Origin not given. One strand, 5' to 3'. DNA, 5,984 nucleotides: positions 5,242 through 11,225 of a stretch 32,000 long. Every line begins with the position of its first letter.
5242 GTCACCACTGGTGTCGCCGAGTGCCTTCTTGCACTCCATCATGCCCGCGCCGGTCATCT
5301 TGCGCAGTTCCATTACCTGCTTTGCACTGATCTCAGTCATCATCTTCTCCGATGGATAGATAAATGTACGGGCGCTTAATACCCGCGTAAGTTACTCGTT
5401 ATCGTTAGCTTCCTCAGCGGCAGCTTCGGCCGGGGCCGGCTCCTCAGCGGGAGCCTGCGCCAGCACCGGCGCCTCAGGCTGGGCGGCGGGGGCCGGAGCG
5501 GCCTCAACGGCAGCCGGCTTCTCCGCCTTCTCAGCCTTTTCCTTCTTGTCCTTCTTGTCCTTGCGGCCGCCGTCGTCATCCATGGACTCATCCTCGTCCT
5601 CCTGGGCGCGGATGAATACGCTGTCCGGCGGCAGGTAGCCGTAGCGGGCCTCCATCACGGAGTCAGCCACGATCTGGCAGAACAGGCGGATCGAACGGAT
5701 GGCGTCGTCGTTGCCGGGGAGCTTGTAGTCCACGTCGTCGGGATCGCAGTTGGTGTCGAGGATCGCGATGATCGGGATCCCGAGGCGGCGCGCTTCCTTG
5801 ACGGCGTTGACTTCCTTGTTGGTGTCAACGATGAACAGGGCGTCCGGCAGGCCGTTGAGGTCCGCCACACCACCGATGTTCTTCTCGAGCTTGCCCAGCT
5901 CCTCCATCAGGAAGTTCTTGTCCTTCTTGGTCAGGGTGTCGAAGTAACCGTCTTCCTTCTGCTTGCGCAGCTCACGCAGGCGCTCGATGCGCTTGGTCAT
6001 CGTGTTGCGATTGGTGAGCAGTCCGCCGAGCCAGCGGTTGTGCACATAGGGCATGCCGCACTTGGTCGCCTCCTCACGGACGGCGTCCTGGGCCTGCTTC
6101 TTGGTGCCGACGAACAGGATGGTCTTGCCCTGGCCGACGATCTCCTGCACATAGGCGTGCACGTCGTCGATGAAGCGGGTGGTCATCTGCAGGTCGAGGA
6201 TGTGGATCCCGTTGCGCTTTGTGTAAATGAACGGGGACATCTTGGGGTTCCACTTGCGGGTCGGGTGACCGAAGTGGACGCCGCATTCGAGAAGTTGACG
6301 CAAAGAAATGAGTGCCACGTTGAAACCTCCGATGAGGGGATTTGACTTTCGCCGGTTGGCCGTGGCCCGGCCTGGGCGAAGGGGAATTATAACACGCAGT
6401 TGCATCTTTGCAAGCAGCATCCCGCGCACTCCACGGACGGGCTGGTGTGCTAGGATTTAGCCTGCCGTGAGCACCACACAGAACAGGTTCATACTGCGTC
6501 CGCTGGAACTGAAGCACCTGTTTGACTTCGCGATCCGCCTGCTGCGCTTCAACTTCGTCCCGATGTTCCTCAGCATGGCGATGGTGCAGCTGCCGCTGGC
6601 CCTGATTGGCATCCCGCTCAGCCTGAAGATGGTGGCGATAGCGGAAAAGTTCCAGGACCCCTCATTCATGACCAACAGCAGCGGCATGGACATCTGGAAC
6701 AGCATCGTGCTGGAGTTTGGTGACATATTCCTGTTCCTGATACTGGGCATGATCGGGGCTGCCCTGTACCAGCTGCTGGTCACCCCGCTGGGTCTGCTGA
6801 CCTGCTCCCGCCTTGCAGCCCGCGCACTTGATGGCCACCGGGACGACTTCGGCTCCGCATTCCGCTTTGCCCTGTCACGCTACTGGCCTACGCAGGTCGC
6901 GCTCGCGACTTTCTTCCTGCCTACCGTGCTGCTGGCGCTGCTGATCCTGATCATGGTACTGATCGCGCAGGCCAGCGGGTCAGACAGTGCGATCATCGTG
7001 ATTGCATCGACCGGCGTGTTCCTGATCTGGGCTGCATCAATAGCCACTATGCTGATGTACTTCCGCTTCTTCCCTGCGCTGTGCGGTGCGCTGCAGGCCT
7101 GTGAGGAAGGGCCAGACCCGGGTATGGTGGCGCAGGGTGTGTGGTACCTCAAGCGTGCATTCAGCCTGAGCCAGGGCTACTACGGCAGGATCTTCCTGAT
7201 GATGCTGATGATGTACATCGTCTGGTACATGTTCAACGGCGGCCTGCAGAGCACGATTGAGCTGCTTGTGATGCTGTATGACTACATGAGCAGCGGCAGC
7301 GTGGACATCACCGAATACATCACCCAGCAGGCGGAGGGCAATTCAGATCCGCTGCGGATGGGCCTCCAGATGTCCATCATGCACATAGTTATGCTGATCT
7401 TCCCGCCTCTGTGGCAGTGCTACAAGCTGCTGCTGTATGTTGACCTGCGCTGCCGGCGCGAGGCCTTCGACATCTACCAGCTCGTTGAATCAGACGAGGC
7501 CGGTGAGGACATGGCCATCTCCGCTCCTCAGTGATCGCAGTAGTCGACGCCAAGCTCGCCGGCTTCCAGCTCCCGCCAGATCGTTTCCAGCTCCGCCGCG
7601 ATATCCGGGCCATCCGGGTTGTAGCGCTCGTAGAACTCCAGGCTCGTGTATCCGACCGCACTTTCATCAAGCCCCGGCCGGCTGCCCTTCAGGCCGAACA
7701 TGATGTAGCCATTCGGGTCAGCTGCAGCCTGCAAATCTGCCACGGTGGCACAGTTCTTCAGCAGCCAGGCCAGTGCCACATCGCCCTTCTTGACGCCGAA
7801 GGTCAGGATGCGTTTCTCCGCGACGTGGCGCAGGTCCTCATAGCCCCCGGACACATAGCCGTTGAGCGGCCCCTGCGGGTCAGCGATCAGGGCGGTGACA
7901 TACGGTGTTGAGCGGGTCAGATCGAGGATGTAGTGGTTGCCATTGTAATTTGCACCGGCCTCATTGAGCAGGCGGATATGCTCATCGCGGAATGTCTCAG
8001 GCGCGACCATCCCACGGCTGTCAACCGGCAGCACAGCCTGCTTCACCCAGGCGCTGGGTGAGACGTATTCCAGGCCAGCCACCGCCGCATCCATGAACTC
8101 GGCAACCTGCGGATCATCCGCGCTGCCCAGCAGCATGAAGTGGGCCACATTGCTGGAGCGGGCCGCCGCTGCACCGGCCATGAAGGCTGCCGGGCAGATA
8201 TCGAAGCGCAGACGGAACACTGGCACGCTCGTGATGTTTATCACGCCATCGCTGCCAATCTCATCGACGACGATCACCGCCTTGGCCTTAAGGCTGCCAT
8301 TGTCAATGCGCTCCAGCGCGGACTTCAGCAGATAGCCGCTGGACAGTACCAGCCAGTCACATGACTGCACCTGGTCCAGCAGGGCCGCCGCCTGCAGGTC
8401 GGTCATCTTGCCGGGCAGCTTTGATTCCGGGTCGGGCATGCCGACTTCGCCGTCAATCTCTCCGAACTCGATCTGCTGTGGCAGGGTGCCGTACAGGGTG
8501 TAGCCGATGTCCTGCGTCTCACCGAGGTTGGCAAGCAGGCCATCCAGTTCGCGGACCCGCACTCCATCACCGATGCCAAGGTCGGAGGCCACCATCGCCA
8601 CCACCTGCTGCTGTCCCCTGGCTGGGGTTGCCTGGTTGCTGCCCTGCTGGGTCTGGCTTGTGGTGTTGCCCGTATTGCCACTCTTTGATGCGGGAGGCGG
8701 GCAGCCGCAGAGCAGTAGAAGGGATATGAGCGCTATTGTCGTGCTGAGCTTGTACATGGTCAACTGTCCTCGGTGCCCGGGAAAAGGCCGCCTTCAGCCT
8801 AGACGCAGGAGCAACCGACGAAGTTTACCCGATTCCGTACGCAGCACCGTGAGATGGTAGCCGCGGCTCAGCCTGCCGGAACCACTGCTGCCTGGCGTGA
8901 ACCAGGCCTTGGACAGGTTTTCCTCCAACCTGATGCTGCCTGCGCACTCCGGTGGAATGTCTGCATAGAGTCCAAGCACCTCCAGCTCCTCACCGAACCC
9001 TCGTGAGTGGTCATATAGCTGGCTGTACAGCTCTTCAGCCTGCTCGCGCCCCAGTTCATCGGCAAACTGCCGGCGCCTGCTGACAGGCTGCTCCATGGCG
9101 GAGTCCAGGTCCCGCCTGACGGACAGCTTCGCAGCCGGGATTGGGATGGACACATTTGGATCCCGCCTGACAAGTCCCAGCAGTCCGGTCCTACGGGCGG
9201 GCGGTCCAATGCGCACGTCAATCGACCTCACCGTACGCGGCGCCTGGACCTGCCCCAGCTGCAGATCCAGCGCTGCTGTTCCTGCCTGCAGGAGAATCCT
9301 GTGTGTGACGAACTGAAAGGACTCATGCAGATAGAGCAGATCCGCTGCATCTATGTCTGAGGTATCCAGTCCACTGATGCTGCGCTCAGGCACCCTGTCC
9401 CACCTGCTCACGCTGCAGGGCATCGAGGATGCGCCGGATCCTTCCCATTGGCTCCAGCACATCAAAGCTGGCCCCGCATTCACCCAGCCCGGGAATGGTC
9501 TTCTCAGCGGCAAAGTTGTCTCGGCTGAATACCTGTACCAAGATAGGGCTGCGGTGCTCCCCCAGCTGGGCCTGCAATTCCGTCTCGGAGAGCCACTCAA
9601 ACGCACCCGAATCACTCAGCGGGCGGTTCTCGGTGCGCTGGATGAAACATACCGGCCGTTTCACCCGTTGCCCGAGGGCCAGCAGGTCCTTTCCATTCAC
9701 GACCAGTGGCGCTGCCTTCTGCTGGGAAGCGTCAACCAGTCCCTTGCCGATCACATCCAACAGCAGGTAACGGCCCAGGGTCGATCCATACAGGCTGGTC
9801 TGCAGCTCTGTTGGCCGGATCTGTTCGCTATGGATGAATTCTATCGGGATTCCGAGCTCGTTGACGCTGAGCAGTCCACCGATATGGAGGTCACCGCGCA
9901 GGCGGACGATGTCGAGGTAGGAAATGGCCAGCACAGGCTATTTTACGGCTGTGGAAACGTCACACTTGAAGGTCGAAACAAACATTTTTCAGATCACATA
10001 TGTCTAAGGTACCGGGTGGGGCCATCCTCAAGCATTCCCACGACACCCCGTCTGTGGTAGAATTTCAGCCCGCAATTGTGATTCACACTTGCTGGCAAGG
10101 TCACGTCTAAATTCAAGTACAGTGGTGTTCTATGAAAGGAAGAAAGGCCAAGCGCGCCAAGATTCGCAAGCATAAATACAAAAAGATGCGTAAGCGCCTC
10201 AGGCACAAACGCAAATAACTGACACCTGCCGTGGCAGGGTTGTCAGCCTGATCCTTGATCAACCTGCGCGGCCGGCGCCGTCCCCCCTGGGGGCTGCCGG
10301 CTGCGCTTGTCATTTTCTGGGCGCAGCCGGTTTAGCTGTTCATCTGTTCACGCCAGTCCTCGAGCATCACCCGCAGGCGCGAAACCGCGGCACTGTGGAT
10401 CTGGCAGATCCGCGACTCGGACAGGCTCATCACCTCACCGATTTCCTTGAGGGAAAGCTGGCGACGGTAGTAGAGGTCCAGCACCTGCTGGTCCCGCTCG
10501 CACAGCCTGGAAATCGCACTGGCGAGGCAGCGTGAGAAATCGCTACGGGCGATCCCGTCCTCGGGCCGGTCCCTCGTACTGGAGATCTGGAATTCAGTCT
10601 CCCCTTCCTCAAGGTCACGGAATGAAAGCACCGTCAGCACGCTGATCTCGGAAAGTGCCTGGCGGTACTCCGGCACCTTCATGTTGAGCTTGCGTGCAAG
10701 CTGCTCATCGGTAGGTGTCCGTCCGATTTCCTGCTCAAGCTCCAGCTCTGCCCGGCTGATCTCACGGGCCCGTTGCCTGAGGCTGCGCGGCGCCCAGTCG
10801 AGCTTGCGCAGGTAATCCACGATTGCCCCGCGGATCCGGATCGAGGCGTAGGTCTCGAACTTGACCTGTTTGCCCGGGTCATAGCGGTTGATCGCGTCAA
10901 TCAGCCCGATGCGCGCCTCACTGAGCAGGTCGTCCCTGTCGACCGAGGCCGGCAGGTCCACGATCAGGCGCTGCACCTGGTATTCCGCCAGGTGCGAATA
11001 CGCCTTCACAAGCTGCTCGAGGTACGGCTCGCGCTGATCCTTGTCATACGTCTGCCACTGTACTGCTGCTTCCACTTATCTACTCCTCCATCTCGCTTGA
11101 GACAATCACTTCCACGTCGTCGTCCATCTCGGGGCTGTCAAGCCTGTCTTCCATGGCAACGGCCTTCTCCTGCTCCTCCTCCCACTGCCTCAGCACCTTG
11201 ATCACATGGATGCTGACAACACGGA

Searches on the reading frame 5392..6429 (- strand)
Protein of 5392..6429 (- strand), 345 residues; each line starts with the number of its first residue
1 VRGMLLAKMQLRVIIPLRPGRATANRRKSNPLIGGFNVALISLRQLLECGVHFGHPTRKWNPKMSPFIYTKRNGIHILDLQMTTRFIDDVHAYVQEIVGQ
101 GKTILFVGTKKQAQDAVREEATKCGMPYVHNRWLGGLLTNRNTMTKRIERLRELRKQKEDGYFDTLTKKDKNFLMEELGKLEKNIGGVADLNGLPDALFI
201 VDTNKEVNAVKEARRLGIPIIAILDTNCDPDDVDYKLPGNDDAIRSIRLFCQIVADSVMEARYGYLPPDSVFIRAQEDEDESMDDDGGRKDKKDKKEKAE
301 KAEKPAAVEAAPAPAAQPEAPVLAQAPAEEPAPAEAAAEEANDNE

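Call 76: search_protein_families(library=pfam, proteins=[window:5392-6429:-], max_evalue=0.001)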
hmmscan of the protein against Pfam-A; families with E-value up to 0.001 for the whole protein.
window:5392-6429:- (345 aa): 1 family
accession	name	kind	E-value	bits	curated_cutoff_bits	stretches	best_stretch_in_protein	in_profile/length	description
PF00318.25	Ribosomal_S2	-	4.8e-91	304.3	26.1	1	46-260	1-215/216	Ribosomal protein S2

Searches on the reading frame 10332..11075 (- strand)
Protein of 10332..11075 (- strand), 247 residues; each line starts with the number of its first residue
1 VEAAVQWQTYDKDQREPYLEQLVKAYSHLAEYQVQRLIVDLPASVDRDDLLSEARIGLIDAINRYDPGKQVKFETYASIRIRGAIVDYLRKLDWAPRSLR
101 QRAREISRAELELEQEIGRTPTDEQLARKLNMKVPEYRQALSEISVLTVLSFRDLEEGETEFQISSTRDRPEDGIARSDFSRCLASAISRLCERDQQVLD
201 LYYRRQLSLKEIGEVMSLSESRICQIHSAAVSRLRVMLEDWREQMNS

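Call 77: search_protein_families(library=pfam, proteins=[window:10332-11075:-], max_evalue=0.001)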
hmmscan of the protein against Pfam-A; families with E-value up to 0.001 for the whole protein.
window:10332-11075:- (247 aa): 4 families
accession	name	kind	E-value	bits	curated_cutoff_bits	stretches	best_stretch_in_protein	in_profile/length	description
PF04542.20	Sigma70_r2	-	1.5e-14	54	24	1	22-94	1-70/71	Sigma-70 region 2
PF04545.22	Sigma70_r4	-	6.1e-14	51.7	24.1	1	187-235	1-49/50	Sigma-70, region 4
PF04539.22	Sigma70_r3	-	3.2e-12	46.8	25.3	1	103-163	3-63/78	Sigma-70 region 3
PF08281.18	Sigma70_r4_2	-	3.3e-05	23.9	25.7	1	182-222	2-42/54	Sigma-70, region 4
